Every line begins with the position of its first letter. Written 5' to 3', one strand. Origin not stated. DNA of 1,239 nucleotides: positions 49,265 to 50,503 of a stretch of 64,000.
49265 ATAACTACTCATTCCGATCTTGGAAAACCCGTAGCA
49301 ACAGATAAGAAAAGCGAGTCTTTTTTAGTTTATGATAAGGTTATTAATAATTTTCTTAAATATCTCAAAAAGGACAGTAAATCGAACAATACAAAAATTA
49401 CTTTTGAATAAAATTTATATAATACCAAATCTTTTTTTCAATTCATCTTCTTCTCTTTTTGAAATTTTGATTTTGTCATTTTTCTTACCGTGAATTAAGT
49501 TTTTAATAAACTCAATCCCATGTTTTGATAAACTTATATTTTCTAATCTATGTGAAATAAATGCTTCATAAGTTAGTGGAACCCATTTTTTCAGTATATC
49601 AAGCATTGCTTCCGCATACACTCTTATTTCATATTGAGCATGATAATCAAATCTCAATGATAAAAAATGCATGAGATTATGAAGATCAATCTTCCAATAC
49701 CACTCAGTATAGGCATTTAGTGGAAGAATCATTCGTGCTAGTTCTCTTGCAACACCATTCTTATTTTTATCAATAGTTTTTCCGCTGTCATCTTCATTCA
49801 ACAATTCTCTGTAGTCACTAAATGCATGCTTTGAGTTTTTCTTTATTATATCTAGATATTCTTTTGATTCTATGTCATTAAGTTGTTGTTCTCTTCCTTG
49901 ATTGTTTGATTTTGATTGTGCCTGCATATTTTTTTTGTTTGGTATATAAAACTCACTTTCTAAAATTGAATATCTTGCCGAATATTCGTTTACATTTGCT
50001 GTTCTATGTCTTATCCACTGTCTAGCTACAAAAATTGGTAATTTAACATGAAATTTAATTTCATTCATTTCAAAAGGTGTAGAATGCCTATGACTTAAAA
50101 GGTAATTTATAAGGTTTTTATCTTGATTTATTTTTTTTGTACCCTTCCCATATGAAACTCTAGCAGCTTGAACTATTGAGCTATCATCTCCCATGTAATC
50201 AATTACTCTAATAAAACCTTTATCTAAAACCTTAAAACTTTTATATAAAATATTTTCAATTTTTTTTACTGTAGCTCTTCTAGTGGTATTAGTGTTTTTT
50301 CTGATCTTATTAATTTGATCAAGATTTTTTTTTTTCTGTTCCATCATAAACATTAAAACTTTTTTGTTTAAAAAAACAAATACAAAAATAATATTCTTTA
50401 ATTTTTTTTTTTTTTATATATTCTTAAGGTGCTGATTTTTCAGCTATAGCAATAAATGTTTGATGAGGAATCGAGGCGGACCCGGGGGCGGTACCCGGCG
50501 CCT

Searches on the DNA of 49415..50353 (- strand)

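Call 83: search_rna_families(source=L122, start=1520, end=1760, threshold=evalue, max_evalue=10, show_alignments=2)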
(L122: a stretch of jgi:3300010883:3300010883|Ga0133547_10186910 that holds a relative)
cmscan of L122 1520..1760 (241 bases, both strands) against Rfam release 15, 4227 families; matches with E-value up to 10: 3.
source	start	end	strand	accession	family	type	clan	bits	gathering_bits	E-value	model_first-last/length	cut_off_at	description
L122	1581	1680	+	RF01871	MALAT1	Gene; lncRNA;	-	18.3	70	3.3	1-95/95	no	Metastasis associated lung adenocarcinoma transcript 1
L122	1599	1713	-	RF01572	DdR4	Gene; snRNA; snoRNA; CD-box;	-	16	70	4.8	1-106/106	no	Dictyostelium snoRNA DdR4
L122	1529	1621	-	RF00568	SNORA26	Gene; snRNA; snoRNA; HACA-box;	CL00032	13.8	40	5.3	1-122/122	no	Small nucleolar RNA SNORA26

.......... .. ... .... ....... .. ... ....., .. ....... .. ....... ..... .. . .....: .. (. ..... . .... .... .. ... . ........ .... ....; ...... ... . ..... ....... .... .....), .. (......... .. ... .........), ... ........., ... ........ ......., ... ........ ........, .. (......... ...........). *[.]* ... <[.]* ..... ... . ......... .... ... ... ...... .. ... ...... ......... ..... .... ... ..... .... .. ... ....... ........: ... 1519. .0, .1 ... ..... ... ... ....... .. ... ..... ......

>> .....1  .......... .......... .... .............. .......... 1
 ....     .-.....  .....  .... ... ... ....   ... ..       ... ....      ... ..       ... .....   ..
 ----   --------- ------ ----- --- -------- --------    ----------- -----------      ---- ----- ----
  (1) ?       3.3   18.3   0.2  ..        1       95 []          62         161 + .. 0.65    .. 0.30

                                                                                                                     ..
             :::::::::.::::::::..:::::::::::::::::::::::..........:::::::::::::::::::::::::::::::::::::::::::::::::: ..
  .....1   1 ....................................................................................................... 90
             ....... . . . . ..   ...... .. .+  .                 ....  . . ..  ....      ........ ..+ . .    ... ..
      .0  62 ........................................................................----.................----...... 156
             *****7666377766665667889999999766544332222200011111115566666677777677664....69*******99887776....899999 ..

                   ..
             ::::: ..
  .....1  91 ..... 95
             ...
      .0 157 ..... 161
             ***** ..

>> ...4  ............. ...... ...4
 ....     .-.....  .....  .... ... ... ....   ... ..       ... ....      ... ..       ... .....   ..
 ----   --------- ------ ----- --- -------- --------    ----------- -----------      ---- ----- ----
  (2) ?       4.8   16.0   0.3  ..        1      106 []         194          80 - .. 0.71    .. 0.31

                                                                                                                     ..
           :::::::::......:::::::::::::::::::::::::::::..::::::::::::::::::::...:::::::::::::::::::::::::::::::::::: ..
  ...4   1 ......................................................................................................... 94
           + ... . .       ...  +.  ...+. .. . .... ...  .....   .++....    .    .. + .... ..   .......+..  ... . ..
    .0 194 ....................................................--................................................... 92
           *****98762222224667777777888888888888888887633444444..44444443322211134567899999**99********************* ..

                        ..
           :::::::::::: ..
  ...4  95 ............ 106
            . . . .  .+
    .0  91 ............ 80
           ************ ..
